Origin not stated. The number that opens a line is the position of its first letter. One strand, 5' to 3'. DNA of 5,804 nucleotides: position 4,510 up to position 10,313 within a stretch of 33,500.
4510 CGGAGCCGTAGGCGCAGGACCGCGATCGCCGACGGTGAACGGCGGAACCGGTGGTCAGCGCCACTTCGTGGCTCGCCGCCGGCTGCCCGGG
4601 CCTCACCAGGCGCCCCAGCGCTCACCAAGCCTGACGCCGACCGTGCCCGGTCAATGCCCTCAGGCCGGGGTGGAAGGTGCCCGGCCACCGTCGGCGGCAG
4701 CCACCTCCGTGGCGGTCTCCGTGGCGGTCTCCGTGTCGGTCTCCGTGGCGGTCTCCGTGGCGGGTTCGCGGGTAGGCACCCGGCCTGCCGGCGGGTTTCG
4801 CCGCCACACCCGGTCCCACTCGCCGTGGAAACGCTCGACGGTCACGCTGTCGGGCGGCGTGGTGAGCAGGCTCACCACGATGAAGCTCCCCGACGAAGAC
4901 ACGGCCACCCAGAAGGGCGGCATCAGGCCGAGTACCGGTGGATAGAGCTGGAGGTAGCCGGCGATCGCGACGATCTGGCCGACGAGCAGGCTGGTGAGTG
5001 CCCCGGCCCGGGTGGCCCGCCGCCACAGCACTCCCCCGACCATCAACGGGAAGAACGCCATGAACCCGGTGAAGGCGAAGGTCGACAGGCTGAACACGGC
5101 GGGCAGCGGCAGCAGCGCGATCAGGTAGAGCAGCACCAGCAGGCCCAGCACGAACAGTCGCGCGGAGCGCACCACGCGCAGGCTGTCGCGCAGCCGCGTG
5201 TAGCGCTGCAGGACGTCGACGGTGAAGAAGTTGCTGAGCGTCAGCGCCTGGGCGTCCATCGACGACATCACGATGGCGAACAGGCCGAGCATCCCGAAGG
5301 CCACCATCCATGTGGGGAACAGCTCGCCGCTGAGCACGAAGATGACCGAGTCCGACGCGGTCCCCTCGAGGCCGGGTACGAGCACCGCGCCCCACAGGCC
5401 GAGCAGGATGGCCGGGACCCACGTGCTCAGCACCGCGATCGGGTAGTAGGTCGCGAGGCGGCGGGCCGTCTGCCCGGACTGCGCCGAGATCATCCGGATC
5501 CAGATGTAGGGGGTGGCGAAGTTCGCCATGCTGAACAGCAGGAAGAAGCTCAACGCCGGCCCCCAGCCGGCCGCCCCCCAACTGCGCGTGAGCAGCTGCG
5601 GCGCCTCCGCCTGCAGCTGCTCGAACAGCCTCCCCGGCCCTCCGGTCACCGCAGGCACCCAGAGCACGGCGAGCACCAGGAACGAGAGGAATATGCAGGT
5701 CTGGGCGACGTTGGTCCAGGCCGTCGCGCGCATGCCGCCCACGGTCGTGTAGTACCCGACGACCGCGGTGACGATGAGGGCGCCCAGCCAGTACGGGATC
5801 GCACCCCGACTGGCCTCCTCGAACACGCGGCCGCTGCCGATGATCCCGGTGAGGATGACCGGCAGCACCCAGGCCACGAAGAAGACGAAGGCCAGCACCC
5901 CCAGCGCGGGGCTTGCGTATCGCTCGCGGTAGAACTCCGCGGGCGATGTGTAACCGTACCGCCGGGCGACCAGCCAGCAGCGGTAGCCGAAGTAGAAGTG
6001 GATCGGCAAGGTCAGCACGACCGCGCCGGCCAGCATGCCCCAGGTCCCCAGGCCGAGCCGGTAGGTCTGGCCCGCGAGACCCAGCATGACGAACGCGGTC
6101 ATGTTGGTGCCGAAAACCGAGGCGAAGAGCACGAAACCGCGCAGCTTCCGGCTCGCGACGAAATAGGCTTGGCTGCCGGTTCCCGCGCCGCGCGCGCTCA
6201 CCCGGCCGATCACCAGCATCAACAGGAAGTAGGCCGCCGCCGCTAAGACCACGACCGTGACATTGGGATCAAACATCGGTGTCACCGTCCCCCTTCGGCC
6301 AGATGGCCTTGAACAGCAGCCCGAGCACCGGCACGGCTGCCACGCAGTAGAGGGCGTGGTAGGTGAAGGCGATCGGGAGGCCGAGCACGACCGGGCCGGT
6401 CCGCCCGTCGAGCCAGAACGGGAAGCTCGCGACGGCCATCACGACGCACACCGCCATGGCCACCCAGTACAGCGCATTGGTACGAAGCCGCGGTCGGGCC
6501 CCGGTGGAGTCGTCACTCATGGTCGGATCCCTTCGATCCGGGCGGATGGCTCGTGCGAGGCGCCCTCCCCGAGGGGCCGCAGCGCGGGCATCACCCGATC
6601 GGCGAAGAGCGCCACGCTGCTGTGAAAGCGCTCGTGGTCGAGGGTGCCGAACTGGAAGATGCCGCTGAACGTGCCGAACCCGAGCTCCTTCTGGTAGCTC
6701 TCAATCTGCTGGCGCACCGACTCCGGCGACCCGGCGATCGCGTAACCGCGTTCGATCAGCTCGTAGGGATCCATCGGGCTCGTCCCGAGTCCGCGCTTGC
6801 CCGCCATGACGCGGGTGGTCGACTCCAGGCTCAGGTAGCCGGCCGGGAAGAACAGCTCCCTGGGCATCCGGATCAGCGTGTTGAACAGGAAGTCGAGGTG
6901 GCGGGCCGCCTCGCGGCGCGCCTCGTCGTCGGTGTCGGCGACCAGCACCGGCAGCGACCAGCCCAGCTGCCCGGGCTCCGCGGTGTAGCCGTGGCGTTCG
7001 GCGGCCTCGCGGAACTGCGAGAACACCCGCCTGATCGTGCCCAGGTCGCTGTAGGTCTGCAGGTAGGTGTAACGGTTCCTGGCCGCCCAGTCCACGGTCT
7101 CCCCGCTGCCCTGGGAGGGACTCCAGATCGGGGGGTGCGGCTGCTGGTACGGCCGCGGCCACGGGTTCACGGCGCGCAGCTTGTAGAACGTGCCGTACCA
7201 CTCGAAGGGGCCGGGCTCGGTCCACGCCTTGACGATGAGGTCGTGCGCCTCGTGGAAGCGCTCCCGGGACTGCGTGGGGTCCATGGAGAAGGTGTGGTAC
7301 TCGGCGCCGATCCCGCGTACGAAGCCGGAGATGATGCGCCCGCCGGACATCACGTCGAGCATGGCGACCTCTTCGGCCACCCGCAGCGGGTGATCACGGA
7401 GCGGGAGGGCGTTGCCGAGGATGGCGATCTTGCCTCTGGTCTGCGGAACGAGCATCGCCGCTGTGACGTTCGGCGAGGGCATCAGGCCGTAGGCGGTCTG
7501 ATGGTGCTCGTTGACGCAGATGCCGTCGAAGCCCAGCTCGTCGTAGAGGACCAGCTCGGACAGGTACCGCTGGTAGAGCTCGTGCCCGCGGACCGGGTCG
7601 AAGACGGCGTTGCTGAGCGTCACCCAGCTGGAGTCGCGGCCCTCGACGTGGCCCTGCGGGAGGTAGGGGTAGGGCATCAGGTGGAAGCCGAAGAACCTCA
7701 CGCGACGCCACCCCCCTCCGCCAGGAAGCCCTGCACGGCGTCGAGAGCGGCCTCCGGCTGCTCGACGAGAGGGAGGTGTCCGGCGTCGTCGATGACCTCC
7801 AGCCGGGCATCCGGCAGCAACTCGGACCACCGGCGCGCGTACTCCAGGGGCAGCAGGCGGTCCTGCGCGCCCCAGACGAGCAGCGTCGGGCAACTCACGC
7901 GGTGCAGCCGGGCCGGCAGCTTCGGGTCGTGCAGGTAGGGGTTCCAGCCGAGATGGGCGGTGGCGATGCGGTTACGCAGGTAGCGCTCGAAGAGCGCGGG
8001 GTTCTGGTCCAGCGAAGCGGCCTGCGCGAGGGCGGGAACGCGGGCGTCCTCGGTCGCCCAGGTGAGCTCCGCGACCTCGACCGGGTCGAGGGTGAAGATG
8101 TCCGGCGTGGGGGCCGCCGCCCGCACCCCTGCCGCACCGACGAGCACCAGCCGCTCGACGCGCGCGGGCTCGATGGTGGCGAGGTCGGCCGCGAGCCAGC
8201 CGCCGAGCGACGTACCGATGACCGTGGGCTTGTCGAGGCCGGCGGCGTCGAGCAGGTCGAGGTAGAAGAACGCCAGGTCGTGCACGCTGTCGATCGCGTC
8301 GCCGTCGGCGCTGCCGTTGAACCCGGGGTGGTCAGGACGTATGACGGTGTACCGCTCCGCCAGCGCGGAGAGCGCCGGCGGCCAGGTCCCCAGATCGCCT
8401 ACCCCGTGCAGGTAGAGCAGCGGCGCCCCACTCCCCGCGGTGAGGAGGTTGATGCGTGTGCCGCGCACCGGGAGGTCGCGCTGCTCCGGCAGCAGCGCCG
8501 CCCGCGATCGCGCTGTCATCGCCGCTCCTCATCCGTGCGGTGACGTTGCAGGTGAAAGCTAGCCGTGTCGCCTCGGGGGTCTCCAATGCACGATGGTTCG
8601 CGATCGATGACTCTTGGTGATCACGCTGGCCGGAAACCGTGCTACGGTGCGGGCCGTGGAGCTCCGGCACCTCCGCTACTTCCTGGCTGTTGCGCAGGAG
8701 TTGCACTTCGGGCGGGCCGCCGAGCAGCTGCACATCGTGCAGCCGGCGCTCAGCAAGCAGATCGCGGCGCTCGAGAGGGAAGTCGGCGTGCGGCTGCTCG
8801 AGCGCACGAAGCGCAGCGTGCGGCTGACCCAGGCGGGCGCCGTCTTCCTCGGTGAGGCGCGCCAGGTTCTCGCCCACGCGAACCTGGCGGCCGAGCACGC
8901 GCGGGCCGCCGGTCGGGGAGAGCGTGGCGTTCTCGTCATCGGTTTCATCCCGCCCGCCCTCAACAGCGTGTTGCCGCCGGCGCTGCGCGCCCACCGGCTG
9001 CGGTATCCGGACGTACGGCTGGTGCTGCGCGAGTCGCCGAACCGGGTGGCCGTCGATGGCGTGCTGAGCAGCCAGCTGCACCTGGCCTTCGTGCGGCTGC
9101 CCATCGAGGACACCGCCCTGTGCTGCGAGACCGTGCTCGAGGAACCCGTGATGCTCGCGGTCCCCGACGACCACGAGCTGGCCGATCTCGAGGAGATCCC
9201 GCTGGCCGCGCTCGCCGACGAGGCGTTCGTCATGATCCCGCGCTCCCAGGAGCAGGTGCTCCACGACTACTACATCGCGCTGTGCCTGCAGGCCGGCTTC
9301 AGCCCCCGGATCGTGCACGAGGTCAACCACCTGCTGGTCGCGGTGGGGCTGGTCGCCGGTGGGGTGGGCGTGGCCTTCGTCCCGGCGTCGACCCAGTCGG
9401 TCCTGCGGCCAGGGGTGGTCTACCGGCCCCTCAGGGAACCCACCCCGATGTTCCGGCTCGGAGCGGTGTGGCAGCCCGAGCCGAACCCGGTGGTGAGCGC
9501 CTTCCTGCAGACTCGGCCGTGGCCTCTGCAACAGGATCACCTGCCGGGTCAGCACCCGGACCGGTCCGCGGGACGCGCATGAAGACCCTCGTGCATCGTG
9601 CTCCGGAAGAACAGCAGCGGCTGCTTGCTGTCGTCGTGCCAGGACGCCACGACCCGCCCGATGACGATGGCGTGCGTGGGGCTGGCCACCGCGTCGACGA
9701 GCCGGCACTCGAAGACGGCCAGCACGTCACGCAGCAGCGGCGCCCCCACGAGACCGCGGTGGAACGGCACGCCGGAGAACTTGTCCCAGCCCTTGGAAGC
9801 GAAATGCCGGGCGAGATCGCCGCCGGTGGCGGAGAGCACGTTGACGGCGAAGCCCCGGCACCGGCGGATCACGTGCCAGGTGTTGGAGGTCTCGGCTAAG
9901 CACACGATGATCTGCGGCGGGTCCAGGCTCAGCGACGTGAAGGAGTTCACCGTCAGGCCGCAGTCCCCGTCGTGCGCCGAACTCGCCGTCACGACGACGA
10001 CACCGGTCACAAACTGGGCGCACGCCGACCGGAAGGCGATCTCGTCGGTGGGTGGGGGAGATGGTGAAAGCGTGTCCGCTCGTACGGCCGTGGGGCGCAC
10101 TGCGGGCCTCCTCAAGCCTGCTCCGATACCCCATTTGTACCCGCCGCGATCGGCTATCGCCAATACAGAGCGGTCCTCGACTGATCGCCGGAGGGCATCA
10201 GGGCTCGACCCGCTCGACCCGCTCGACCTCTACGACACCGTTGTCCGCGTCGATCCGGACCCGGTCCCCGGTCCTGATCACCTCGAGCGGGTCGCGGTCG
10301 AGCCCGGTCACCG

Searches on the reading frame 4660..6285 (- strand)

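Call 44: search_protein_families(library=pfam, proteins=[window:4660-6285:-], max_evalue=0.0001)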
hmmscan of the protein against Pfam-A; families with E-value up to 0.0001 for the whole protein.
window:4660-6285:- (541 aa): 1 family
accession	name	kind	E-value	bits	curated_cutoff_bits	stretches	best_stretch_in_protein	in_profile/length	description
PF00474.23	SSF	-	7.2e-36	124.4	22.8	1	41-436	1-406/406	Sodium:solute symporter family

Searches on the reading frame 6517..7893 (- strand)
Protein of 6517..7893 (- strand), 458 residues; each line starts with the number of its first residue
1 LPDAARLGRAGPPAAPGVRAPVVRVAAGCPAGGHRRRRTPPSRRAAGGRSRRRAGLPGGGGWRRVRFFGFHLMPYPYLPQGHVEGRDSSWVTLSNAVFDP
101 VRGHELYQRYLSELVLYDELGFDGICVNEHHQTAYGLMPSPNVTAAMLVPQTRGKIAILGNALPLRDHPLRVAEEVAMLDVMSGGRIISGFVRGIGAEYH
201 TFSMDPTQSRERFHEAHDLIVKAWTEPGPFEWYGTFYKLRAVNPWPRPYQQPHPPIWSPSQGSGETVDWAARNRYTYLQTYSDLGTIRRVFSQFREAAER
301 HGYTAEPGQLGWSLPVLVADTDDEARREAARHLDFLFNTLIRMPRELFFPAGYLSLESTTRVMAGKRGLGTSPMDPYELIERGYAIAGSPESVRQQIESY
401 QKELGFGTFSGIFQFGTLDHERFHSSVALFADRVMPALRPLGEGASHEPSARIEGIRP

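Call 12: search_protein_families(library=pfam, proteins=[window:6517-7893:-], max_evalue=0.001)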
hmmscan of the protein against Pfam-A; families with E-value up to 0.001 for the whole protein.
window:6517-7893:- (458 aa): 1 family
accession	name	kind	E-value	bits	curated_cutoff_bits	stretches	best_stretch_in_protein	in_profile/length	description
PF00296.26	Bac_luciferase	-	9.8e-43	147.1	27.9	1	113-402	28-309/314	Luciferase-like monooxygenase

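Call 13: search_protein_families(library=ncbifam, proteins=[window:6517-7893:-], max_evalue=0.00001)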
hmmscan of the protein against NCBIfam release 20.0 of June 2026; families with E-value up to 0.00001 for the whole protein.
window:6517-7893:- (458 aa): 15 families
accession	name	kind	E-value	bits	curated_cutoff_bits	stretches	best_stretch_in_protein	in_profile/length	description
TIGR03858.1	LLM_2I7G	subfamily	1.9e-22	79.7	462.25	1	105-439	23-337/337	Atu2307/SP_0267 family LLM class monooxygenase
TIGR04020.1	seco_metab_LLM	subfamily_domain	7.3e-19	68.1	244.45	1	109-348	20-261/341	MupA/Atu3671 family FMN-dependent luciferase-like monooxygenase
NF052254.1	luciferase_Alph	exception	8.4e-19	68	600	1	105-274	19-186/354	luciferase subunit alpha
TIGR03619.1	F420_Rv2161c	subfamily_domain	1.7e-18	67.1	166.9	1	165-313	70-217/247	TIGR03619 family F420-dependent LLM class oxidoreductase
NF052255.1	luciferase_Beta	exception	2.9e-18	66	500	1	114-333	30-249/325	luciferase subunit beta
TIGR03560.1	F420_Rv1855c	subfamily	3.1e-16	59.9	231.4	1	105-303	10-217/227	TIGR03560 family F420-dependent LLM class oxidoreductase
TIGR04036.1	LLM_CE1758_fam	subfamily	1.2e-14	54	479.1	1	116-328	36-251/355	CE1758 family FMN-dependent luciferase-like monooxygenase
TIGR04027.1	LLM_KPN_01858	hypoth_equivalog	2.1e-13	49.9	412.9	1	97-225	9-139/326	putative FMN-dependent luciferase-like monooxygenase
TIGR03571.1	lucif_BA3436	subfamily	3.7e-13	49.4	303.9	1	144-301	72-228/304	TIGR03571 family LLM class oxidoreductase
TIGR03565.1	alk_sulf_monoox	equivalog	5.5e-13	48.7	518.2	1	116-409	35-324/346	FMNH2-dependent alkanesulfonate monooxygenase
TIGR03558.1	oxido_grp_1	subfamily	1.9e-12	47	166.95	1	117-408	29-302/325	MsnO8 family LLM class oxidoreductase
TIGR04021.1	LLM_DMSO2_sfnG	equivalog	2.2e-11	43.8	382.95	1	120-328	40-248/350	dimethylsulfone monooxygenase SfnG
NF001939.1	PRK00719.1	subfamily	4.7e-11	42.1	510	1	117-409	36-324/373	alkanesulfonate monooxygenase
TIGR03621.1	F420_MSMEG_2516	subfamily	3.3e-07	29.7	213.15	0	118-257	24-154/295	TIGR03621 family F420-dependent LLM class oxidoreductase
TIGR03860.1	FMN_nitrolo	subfamily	2.1e-06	26.8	279.7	0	231-331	187-285/422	NtaA/DmoA family FMN-dependent monooxygenase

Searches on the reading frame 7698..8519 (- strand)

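Call 12: search_protein_families(library=pfam, proteins=[window:7698-8519:-], max_evalue=0.001)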
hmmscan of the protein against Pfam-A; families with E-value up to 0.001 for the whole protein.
window:7698-8519:- (273 aa): 4 families
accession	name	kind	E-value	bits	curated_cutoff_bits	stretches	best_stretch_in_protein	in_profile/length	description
PF00561.26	Abhydrolase_1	-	1.4e-27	97.4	25.8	2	33-193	2-152/245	alpha/beta hydrolase fold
PF12697.13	Abhydrolase_6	-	5.2e-22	80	26.3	1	35-258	2-214/217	Alpha/beta hydrolase family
PF12146.15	Hydrolase_4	-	1.3e-11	44.7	27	1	54-254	28-238/239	Serine aminopeptidase, S33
PF08386.16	Abhydrolase_4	-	0.00044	20.8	21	1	194-269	19-94/103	TAP-like protein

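Call 13: search_protein_families(library=ncbifam, proteins=[window:7698-8519:-], max_evalue=0.00001)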
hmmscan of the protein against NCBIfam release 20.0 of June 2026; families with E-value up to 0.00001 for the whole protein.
window:7698-8519:- (273 aa): 27 families (the best 25 are shown)
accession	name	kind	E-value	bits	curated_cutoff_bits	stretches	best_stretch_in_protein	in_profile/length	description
NF051488.1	bifunc_PcaDC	exception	3.8e-30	105.3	390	1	34-268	15-252/375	bifunctional 3-oxoadipate enol-lactonase/4-carboxymuconolactone decarboxylase PcaDC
NF011457.0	PRK14875.1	equivalog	1.3e-29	103.3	307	2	8-132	107-234/372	acetoin dehydrogenase dihydrolipoyllysine-residue acetyltransferase subunit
TIGR02427.1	protocat_pcaD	equivalog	4.2e-29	101.7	255.85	2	35-130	17-113/251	3-oxoadipate enol-lactonase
NF045632.1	hydroxlase_HsaD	equivalog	2.2e-21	76.1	400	2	16-136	17-144/290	4,5:9,10-diseco-3-hydroxy-5,9,17-trioxoandrosta-1(10),2-diene-4-oate hydrolase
NF051487.1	bifunc_PcaCD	exception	2.2e-20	73.2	430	1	33-267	174-412/413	bifunctional 4-carboxymuconolactone decarboxylase/3-oxoadipate enol-lactonase PcaCD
TIGR03611.1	RutD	equivalog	1.3e-17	64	238.5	1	35-129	17-113/258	pyrimidine utilization protein D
NF050089.1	i_nPHAscl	equivalog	6.2e-17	61.6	300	1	33-133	20-121/288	intracellular short-chain-length polyhydroxyalkanoate depolymerase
TIGR03343.1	biphenyl_bphD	equivalog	1.2e-16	60.8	462.15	2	22-135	21-140/282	2-hydroxy-6-oxo-6-phenylhexa-2,4-dienoate hydrolase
TIGR03695.1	menH_SHCHC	equivalog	1e-15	57.9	208.55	2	32-129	3-104/252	2-succinyl-6-hydroxy-2,4-cyclohexadiene-1-carboxylate synthase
TIGR01738.1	bioH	equivalog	4.8e-15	55.8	206.95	1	203-265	182-244/245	pimeloyl-ACP methyl ester esterase BioH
TIGR02240.1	PHA_depoly_arom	equivalog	1.6e-14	54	250.6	1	32-268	26-265/276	poly(3-hydroxyalkanoate) depolymerase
TIGR03056.1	bchO_mg_che_rel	equivalog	1.9e-13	50.1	172.55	1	30-130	27-129/278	alpha/beta fold hydrolase BchO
NF007954.0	PRK10673.1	equivalog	5.8e-12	45.4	399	1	32-133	17-118/255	esterase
NF052614.1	AB_fold_OlsI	equivalog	2.1e-11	43.9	385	1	203-267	191-256/272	ornithine lipid biosynthesis O-acyltransferase OlsI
NF052610.1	macro_16_ester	equivalog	4.2e-11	42.7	420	1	73-262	71-276/281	alpha/beta fold macrolide esterase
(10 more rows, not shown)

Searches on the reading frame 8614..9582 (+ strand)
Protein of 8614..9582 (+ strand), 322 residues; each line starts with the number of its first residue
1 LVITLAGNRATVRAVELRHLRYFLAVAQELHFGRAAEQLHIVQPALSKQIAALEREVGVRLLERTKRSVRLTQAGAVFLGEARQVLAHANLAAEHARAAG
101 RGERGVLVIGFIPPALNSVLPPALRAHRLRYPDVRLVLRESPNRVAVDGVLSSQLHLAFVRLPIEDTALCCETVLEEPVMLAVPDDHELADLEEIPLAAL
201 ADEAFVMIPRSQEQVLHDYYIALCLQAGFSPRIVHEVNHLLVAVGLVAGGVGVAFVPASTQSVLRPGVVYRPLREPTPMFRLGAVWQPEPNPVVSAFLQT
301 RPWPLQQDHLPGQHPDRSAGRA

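Call 12: search_protein_families(library=pfam, proteins=[window:8614-9582:+], max_evalue=0.001)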
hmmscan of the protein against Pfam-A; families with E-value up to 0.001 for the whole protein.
window:8614-9582:+ (322 aa): 2 families
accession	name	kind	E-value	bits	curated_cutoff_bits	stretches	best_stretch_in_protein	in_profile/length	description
PF03466.25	LysR_substrate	-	1.7e-44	152.2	28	1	101-299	2-202/209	LysR substrate binding domain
PF00126.33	HTH_1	-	2.3e-24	85.5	26.6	1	17-75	1-59/60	Bacterial regulatory helix-turn-helix protein, lysR family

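Call 13: search_protein_families(library=ncbifam, proteins=[window:8614-9582:+], max_evalue=0.00001)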
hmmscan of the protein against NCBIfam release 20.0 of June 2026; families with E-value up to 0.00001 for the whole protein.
window:8614-9582:+ (322 aa): 52 families (the best 25 are shown)
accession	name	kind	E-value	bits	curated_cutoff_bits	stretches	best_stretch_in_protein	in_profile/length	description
NF045775.1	acetoin_reg_AlsR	exception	1.4e-78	264.3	430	1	15-299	1-286/290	acetoin biosynthesis transcriptional regulator AlsR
NF007385.0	PRK09906.1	equivalog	5.4e-66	222.7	356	1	15-289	1-274/296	DNA-binding transcriptional regulator HcaR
NF007439.0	PRK09986.1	equivalog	1.2e-64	218.5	290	1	13-298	5-291/296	LysR family transcriptional regulator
NF053705.1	TransRegGltCGpos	equivalog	2.9e-51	174.5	350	1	16-282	2-268/300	glutamate biosynthesis transcriptional regulator GltC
NF047520.1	trans_act_CidR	equivalog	5.9e-48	163.5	415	1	16-289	2-274/292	cidABC operon transcriptional activator CidR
NF008361.0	PRK11151.1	equivalog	5.8e-42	144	329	1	16-289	2-275/305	DNA-binding transcriptional regulator OxyR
NF040710.1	benzoate_CatM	exception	5.9e-41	140.7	580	1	15-273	1-260/293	cis,cis-muconate-binding transcription regulator CatM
NF040709.1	benzoate_BenM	exception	2.2e-40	138.8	600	1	15-277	1-264/299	benzoate utilization transcription regulator BenM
NF008416.0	PRK11242.1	equivalog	2e-39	135.7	277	1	16-260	2-245/300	transcriptional regulator CynR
NF008410.0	PRK11233.1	equivalog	2.8e-34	118.6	309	1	16-264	2-246/305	nitrogen assimilation transcriptional regulator NAC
TIGR02424.1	TF_pcaQ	equivalog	2.5e-31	108.7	303.8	1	15-230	3-218/300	pca operon transcription factor PcaQ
NF040786.1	LysR_Sec_metab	equivalog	8.8e-30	103.7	250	1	16-207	2-195/298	selenium metabolism-associated LysR family transcriptional regulator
TIGR03339.1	phn_lysR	subfamily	2.6e-29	102.4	341.1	1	20-259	2-236/279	aminoethylphosphonate catabolism associated LysR family transcriptional regulator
NF047711.1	PutUtilRegPtrR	equivalog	8e-27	94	400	1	16-261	2-239/283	putrescine utilization regulator PtrR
NF008722.0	PRK11716.1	equivalog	8.6e-27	93.9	246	1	16-300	2-289/293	HTH-type transcriptional activator IlvY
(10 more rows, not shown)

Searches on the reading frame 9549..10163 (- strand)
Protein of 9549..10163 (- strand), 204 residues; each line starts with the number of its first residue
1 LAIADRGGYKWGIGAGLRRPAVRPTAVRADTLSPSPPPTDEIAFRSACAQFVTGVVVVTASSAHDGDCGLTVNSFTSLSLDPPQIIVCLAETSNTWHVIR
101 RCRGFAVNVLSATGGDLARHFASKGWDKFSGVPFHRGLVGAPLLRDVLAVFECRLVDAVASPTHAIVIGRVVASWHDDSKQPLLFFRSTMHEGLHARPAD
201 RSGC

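Call 12: search_protein_families(library=pfam, proteins=[window:9549-10163:-], max_evalue=0.001)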
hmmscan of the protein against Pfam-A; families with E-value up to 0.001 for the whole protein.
window:9549-10163:- (204 aa): 1 family
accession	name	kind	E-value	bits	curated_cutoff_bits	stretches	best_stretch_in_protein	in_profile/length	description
PF01613.24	Flavin_Reduct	-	2.1e-39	135.5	27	1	50-192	3-151/153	Flavin reductase like domain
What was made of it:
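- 9549..10163 (-): Flavin reductase, 35 nt downstream of AcnXs. It may belong to a lineage-specific feeder module rather than the conserved core. PF01613, 2e-39 (call 12).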

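Call 13: search_protein_families(library=ncbifam, proteins=[window:9549-10163:-], max_evalue=0.00001)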
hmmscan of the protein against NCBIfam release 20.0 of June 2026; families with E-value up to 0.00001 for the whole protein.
window:9549-10163:- (204 aa): 8 families
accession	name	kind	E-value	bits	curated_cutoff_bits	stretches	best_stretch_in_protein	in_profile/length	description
NF045919.1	HphnlacHdxRed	equivalog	2.5e-36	125.4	340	1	40-188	6-153/309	p-hydroxyphenylacetate 3-hydroxylase reductase component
NF045630.1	monooxsub_HsaB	equivalog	7.3e-36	123.7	230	1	39-190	5-156/186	3-hydroxy-9,10-secoandrosta-1,3,5(10)-triene-9,17-dione monooxygenase reductase subunit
NF045733.1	StyMonoxStyB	equivalog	2e-32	112.2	200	1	42-192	2-148/150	styrene monooxygenase NADH-dependent flavin reductase subunit StyB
NF052639.1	FlvnRedFerAPor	equivalog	1.2e-31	109.6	260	1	42-187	5-149/158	flavin reductase FerA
NF042921.1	HpaC_Thermus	equivalog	1.2e-26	93.5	200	1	43-189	4-145/150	4-hydroxyphenylacetate 3-monooxygenase reductase subunit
TIGR03615.1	RutF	equivalog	4.4e-21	75.5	254.75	1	40-191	2-154/156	NADH-dependent FMN reductase RutF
TIGR02296.1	HpaC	equivalog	2.6e-18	66.5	205.95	1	44-191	1-151/154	4-hydroxyphenylacetate 3-monooxygenase, reductase component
NF012030.0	PRK15486.1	equivalog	1.9e-13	50.6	315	1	42-191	8-160/170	4-hydroxyphenylacetate 3-monooxygenase reductase subunit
